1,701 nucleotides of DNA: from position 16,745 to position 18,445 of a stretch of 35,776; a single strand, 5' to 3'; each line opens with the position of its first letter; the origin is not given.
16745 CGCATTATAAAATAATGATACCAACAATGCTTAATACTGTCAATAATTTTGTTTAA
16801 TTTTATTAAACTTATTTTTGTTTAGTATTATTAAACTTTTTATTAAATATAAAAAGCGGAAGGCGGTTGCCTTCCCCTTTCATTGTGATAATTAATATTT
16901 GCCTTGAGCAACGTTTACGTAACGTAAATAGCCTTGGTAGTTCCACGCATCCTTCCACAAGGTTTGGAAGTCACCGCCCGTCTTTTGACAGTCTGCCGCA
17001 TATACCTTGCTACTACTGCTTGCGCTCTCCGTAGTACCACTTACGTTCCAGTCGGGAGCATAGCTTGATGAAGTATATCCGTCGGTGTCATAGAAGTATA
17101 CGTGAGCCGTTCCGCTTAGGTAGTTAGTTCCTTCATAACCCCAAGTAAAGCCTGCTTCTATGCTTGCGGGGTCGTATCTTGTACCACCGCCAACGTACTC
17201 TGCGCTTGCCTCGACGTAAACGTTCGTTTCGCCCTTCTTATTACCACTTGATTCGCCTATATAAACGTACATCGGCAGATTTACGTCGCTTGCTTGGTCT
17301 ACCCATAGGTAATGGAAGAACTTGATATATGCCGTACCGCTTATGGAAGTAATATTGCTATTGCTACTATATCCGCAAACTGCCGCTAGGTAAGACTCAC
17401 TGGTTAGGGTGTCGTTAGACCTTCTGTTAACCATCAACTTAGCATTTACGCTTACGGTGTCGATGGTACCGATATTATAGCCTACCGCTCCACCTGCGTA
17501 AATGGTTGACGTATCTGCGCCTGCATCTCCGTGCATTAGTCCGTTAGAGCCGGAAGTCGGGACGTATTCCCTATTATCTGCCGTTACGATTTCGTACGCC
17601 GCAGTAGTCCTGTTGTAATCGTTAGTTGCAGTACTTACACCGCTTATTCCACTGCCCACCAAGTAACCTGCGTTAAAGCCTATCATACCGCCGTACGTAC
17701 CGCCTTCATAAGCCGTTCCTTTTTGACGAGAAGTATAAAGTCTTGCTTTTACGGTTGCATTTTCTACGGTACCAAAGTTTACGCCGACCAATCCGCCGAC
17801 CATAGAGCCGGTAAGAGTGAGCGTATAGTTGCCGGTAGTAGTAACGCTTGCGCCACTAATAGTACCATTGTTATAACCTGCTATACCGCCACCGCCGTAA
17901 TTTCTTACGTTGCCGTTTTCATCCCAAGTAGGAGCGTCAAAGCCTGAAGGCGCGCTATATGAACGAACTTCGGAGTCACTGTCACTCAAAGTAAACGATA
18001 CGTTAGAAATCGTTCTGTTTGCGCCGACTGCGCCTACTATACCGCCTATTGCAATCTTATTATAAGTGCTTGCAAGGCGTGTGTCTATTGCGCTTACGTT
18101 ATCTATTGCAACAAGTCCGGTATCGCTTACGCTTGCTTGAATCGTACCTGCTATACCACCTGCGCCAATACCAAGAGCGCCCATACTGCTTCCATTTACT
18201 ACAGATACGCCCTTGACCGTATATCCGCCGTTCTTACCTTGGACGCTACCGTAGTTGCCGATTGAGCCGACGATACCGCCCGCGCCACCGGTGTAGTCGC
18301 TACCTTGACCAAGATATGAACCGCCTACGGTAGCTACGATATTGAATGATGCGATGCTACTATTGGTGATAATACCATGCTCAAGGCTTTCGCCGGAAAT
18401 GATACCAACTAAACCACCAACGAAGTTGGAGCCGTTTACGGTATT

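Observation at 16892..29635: A single 12.7-kb gene encodes a 4,247-aa fibre anchored by its N-terminus, with no cell-wall sorting signal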

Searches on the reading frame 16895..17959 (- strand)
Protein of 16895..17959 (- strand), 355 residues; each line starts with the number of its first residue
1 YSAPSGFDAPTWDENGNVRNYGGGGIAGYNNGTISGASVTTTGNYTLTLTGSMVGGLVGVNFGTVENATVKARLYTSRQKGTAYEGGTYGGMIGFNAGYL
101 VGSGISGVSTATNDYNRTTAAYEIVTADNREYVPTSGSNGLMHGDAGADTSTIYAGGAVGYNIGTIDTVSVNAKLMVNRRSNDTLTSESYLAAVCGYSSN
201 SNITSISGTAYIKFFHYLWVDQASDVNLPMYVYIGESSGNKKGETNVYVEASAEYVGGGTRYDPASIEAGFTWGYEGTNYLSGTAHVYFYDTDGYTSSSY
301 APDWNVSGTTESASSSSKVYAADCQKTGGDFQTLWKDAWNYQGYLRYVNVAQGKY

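Call 37: search_protein_families(library=pfam, proteins=[window:16895-17959:-], max_evalue=10)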
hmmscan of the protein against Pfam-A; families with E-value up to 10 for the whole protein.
window:16895-17959:- (355 aa): 1 family
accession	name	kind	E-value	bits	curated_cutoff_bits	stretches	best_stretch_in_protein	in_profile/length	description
PF07581.17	Glug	-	0.0015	19.2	20.5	3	51-72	2-25/28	The GLUG motif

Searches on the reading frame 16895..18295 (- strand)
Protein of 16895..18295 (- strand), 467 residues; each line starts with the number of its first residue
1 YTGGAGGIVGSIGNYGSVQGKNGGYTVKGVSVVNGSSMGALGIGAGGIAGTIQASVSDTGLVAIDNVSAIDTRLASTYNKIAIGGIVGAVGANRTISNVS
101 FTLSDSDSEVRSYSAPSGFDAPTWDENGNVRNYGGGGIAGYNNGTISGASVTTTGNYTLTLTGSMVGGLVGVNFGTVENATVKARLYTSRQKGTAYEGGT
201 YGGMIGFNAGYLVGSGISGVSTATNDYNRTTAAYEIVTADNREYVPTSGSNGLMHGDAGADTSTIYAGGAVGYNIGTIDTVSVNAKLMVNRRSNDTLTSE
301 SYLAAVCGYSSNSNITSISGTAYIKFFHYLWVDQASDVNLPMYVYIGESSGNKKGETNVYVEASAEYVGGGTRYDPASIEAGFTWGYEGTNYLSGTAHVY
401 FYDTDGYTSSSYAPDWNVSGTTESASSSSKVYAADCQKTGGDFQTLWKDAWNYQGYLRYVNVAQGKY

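Call 10: search_protein_families(library=pfam, proteins=[window:16895-18295:-], max_evalue=1)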
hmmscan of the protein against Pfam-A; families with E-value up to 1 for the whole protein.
window:16895-18295:- (467 aa): 1 family
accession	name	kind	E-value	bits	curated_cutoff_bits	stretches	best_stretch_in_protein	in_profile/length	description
PF07581.17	Glug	-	0.0021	18.8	20.5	1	163-184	2-25/28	The GLUG motif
